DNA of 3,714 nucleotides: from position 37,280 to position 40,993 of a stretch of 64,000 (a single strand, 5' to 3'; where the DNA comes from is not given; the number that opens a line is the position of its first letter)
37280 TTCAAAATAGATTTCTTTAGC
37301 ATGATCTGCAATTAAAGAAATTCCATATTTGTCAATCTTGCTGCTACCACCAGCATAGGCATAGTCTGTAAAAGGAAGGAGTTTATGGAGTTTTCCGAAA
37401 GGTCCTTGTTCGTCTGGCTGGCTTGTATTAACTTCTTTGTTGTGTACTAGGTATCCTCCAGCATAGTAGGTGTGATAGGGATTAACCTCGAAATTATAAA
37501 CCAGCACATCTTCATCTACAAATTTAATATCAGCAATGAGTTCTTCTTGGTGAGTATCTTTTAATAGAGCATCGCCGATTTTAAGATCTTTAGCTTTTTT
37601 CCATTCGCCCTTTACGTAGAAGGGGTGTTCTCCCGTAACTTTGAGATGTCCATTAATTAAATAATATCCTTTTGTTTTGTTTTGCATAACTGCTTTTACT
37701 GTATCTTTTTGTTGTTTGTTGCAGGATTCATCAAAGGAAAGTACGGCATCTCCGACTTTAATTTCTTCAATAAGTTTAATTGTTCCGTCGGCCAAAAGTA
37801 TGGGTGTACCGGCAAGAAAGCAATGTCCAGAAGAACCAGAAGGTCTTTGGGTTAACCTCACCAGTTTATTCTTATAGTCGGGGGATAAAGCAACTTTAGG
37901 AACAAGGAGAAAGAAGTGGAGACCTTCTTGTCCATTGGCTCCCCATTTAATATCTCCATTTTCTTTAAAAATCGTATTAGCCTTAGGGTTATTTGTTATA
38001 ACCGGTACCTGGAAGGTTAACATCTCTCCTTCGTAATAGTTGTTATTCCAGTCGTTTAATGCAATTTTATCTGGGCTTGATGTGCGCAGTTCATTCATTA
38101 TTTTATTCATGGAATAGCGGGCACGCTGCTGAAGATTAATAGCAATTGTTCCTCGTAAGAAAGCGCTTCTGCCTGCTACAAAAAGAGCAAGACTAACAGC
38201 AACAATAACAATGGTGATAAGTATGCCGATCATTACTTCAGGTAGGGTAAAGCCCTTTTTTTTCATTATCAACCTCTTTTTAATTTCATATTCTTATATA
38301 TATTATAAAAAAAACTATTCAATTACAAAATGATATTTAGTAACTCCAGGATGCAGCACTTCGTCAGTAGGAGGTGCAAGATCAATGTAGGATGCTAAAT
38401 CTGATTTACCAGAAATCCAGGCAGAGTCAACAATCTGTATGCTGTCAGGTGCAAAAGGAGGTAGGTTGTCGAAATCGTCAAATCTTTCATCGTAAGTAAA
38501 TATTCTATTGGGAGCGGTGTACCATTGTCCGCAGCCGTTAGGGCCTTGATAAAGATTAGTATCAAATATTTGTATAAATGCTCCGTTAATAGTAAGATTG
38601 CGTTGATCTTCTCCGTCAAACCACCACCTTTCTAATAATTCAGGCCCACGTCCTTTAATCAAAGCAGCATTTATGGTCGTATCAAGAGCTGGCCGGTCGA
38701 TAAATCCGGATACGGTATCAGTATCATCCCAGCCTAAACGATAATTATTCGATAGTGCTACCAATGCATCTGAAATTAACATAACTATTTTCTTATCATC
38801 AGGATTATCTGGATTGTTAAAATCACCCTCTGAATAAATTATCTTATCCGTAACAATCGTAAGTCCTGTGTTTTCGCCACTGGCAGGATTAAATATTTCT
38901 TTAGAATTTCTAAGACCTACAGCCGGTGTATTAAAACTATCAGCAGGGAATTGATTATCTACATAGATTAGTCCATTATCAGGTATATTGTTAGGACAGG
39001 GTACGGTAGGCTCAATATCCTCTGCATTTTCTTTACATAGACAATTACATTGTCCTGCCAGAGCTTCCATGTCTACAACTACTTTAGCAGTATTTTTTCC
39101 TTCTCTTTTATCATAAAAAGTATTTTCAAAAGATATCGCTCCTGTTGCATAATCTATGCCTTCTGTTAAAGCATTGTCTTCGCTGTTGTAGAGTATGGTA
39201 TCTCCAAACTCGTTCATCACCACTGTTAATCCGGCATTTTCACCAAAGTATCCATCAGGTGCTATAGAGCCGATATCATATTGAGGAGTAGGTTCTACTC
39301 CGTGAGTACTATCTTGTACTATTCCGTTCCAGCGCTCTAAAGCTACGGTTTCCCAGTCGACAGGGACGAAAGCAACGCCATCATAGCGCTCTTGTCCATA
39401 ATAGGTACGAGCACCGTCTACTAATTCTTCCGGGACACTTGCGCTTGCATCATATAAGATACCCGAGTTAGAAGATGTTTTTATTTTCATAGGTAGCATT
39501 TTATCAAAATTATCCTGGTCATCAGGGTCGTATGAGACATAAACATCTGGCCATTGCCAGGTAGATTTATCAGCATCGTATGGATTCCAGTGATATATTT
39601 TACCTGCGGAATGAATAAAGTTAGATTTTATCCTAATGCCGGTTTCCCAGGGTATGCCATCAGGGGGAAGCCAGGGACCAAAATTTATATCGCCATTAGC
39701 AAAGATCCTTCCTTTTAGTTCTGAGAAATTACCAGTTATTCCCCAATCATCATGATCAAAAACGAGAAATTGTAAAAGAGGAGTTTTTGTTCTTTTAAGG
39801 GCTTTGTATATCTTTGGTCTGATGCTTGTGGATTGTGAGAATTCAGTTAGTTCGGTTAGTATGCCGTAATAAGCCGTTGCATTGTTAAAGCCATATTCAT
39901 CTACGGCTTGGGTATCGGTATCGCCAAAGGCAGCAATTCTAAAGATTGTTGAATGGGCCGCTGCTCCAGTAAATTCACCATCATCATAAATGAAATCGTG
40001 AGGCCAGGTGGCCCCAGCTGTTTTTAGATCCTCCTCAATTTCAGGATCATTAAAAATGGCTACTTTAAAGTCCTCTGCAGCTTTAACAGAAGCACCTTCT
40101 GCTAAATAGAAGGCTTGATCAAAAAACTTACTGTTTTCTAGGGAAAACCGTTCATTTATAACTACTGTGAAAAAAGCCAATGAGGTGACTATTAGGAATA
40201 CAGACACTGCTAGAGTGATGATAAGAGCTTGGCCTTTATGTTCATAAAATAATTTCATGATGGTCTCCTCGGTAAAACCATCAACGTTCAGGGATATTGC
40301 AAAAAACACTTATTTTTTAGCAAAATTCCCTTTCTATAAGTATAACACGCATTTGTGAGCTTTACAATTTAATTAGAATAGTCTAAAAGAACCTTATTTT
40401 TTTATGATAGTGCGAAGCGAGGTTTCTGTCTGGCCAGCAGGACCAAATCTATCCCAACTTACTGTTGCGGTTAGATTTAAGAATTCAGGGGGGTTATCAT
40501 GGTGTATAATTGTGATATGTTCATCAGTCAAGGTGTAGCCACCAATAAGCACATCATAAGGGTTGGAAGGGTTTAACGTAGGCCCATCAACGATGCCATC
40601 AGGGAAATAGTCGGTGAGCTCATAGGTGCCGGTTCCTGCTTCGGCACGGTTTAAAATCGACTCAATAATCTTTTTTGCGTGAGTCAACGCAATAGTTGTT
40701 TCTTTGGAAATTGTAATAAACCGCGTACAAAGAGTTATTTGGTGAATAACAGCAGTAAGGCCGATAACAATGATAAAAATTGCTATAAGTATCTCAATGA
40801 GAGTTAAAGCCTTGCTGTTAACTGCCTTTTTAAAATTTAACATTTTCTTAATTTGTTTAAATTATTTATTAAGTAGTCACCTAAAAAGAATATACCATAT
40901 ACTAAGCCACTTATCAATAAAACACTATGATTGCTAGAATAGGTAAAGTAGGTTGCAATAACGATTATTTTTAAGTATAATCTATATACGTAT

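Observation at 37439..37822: Type IV pilin-like protein carrying a complete Hint/bacterial-intein-like (BIL) domain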

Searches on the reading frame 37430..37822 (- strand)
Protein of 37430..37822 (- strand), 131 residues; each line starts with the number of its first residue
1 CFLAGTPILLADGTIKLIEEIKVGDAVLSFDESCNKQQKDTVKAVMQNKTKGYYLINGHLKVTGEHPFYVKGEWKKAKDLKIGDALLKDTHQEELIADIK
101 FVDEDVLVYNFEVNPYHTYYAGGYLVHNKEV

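Call 60: search_solved_structures(query=window:37430-37822:-, max_evalue=0.01, show_alignments=3)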
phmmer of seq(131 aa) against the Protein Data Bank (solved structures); distinct sequences matched with E-value up to 0.01: 9.
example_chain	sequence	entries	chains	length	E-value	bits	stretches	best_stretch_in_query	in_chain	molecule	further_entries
2lwy_A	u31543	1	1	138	5.4e-16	62.2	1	2-128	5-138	BACTERIAL INTEIN-LIKE DOMAIN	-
8w20_A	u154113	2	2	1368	5.2e-08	36.4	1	2-128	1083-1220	Intein C-terminal splicing domain-containing protein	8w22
8r2c_A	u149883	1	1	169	1.5e-06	31.7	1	8-88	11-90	von willebrand factor type A (VWA) domain was originally protein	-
6y75_A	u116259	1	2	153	1.9e-06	31.4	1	2-130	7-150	NAD(P)(+)--arginine ADP-ribosyltransferase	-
6tmm_BBB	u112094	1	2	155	2e-06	31.3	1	2-130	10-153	NAD(P)(+)--arginine ADP-ribosyltransferase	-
6tmm_AAA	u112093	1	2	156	2e-06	31.2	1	2-130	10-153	NAD(P)(+)--arginine ADP-ribosyltransferase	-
6y75_B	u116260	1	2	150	3.1e-06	30.7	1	2-128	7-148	NAD(P)(+)--arginine ADP-ribosyltransferase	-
6rpp_A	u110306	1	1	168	0.00015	25.2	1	43-127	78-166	Cell division control protein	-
1gpp_A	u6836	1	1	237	0.0049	20.3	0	1-31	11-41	ENDONUCLEASE PI-SCEI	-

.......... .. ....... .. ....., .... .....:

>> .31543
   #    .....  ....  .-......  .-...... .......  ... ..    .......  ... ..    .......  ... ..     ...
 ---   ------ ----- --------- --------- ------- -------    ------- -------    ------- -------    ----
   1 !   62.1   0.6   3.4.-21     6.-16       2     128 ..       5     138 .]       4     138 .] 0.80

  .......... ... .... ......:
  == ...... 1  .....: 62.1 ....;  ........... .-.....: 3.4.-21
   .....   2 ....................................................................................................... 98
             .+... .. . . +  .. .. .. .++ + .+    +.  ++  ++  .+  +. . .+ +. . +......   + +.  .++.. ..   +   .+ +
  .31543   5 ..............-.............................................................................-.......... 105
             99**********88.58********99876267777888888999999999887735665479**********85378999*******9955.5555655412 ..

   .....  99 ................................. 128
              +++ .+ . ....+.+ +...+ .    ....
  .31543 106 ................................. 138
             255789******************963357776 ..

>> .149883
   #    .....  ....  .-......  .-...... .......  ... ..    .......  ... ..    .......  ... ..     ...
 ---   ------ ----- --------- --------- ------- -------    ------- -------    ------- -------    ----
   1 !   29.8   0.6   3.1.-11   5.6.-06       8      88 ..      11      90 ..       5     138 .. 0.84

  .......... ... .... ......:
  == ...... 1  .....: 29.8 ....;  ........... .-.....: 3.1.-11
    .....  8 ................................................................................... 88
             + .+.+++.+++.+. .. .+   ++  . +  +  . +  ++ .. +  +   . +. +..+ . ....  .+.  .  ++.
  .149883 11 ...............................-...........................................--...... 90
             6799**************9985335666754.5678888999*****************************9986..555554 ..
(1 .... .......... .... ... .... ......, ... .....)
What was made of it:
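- Checked: phmmer to the C. thermocellum BIL 2LWY, E=5e-16 (call 60).
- The block F/G sequence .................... closely matches that of 2LWY (call 60).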

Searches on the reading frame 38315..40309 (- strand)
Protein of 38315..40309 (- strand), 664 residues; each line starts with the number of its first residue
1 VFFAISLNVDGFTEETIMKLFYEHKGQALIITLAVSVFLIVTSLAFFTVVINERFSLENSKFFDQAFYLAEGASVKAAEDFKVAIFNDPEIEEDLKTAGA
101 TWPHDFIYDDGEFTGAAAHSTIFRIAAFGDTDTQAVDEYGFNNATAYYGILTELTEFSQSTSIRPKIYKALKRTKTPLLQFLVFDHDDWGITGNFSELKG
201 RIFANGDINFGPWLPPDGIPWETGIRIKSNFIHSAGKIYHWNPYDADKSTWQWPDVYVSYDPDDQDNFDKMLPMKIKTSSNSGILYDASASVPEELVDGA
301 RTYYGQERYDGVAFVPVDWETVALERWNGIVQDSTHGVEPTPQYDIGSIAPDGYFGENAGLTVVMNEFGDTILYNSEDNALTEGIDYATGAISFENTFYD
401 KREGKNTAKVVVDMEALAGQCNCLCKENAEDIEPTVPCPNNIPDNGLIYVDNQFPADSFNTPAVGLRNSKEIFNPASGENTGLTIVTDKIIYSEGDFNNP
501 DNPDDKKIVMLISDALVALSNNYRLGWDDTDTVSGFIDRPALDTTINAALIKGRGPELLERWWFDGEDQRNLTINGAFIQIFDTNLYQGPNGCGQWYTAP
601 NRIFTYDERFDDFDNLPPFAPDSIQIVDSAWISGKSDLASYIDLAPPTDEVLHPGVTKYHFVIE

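Call 3: search_protein_families(library=pfam, proteins=[window:38315-40309:-], max_evalue=1)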
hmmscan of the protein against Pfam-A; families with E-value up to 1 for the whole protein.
window:38315-40309:- (664 aa): 1 family
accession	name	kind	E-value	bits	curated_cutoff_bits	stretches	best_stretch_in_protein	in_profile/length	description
PF17451.8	Glyco_hyd_101C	-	0.091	13.6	25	1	219-257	65-102/119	Glycosyl hydrolase 101 beta sandwich domain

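Call 4: search_protein_families(library=ncbifam, proteins=[window:38315-40309:-], max_evalue=1)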
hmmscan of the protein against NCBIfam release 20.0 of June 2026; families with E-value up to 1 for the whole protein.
window:38315-40309:- (664 aa): 0 families

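Call 50: search_solved_structures(query=A6, max_evalue=10)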
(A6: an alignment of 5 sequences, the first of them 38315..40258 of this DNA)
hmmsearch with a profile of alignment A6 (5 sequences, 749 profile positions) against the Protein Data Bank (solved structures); distinct sequences matched with E-value up to 10: 0.

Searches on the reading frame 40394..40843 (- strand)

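Call 3: search_protein_families(library=pfam, proteins=[window:40394-40843:-], max_evalue=1)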
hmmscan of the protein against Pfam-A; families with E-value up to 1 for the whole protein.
window:40394-40843:- (149 aa): 2 families
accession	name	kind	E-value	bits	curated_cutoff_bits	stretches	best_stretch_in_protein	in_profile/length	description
PF07963.17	N_methyl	-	0.00015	21.7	21.2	1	9-32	3-26/27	Prokaryotic N-terminal methylation motif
PF00556.25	LHC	-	0.27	12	23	1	17-41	12-36/39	Antenna complex alpha/beta subunit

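Call 4: search_protein_families(library=ncbifam, proteins=[window:40394-40843:-], max_evalue=1)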
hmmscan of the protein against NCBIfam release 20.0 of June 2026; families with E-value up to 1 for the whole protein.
window:40394-40843:- (149 aa): 8 families
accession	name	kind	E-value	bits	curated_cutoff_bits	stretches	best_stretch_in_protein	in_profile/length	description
TIGR02523.1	type_IV_pilV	equivalog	1.1e-06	29.2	52.2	1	13-70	4-62/139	type IV pilus modification protein PilV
NF041013.1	T4P_ComGE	equivalog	0.0001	22.3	49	1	9-62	2-55/83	competence type IV pilus minor pilin ComGE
NF047828.1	T3SSXpsI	equivalog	0.0041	17.1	150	1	13-62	4-53/132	type II secretion system protein XpsI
TIGR01707.1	gspI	equivalog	0.01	16.3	44.35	1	13-65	2-55/101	type II secretion system minor pseudopilin GspI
TIGR02532.1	IV_pilin_GFxxxE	domain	0.012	15.4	16.3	1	12-33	3-24/24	prepilin-type N-terminal cleavage/methylation domain-containing protein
NF041281.1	TraA_gammapb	subfamily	0.049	13.7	50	1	19-64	28-71/75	TraA family conjugative transfer protein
NF040999.1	pilin_ComGC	equivalog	0.11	12.7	75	1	11-37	2-28/84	competence type IV pilus major pilin ComGC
NF040861.1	pufA_517_ASD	equivalog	0.56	10.4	35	0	18-40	12-34/41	light-harvesting antenna LH1, alpha subunit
